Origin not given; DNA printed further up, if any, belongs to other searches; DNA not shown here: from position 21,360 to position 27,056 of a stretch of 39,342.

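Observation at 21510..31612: Tandem pair of giant paralogous Ig-repeat surface proteins (1798 + 1550 aa), upstream of a secreted acylase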

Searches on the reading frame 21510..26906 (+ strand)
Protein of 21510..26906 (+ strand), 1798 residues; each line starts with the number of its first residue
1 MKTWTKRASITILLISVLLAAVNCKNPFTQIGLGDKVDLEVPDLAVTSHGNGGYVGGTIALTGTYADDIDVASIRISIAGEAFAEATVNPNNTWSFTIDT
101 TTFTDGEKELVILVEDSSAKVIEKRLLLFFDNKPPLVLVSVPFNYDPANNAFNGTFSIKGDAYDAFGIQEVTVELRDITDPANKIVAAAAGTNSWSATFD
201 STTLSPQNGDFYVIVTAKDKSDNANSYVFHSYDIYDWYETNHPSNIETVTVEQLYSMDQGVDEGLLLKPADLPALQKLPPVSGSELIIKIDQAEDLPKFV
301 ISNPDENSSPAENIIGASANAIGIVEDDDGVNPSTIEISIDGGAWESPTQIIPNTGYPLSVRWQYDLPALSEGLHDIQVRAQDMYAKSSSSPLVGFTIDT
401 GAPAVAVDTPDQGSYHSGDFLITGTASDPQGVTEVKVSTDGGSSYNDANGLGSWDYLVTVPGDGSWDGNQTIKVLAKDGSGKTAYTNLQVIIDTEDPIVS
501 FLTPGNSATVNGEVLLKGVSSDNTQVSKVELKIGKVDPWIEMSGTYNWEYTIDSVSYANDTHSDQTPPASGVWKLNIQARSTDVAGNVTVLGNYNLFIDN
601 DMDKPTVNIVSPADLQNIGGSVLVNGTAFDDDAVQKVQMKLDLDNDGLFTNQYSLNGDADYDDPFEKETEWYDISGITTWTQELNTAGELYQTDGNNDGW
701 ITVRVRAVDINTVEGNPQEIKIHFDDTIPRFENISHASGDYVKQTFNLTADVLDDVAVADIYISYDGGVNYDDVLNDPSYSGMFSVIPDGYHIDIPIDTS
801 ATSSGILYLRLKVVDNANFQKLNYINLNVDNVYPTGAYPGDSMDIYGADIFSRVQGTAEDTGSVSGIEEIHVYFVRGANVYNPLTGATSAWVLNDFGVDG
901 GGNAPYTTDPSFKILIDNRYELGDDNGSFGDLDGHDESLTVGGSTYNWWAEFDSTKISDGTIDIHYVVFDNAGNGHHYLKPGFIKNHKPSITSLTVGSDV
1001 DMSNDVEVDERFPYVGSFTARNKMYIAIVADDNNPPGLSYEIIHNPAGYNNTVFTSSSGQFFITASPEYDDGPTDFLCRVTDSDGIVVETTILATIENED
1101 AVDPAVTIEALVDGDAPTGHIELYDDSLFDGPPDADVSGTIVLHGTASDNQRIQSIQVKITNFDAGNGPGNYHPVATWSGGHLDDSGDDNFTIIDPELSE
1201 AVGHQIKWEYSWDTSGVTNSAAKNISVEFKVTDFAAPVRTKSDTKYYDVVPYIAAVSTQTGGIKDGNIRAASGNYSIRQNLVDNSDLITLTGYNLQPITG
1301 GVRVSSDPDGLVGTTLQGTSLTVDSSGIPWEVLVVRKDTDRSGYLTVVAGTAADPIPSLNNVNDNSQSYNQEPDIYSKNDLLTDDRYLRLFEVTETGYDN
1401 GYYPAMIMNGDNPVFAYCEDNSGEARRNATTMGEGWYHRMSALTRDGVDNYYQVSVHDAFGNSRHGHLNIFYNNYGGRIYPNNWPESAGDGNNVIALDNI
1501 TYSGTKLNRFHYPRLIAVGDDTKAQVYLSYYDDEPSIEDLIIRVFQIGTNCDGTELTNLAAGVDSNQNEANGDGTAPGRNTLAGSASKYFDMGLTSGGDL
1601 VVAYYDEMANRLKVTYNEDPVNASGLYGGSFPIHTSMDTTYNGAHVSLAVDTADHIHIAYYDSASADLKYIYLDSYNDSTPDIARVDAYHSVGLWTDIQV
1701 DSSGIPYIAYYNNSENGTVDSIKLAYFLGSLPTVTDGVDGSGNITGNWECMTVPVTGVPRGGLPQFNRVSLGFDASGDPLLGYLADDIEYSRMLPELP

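Call 5: search_protein_families(library=pfam, proteins=[window:21510-26906:+], max_evalue=0.01)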
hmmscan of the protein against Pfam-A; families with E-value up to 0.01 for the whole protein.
window:21510-26906:+ (1798 aa): 4 families
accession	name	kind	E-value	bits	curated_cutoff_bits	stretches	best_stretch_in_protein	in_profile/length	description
PF17957.7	Big_7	-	3.2e-35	121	24.1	4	497-563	1-67/70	Bacterial Ig domain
PF19077.6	Big_13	-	1.3e-10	42.1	27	0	62-123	32-92/102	Bacterial Ig-like domain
PF10648.15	Gmad2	-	0.00022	21.9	25.7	0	405-477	2-80/86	Immunoglobulin-like domain of bacterial spore germination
PF12245.14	Big_3_2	-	0.0073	16.9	23.3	0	508-600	30-122/122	Bacterial Ig-like domain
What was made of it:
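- Checked: Ig modules: Pfam Big_7 scores 3e-35 for P1 and 8e-58 for P2, and Big_13 also hits (call 5).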

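Call 6: search_protein_families(library=ncbifam, proteins=[window:21510-26906:+], max_evalue=0.01)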
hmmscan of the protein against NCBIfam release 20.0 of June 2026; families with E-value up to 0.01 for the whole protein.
window:21510-26906:+ (1798 aa): 1 family
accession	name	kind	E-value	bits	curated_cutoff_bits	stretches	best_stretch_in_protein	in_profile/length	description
NF033510.3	Ca_tandemer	repeat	5.4e-05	23.5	50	1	57-117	31-91/96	Ca2+-stabilized repeat-containing adhesin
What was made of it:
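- Closest known: OmpM/SlpA-type and Tpr/Msp-type bipartite outer-membrane proteins. Different: No SLH, coiled-coil or MOSP domains (calls 5, 6).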

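Call 11: search_solved_structures(query=window:21510-26906:+, max_evalue=0.01)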
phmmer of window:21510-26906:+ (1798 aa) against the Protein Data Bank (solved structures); distinct sequences matched with E-value up to 0.01: 0.
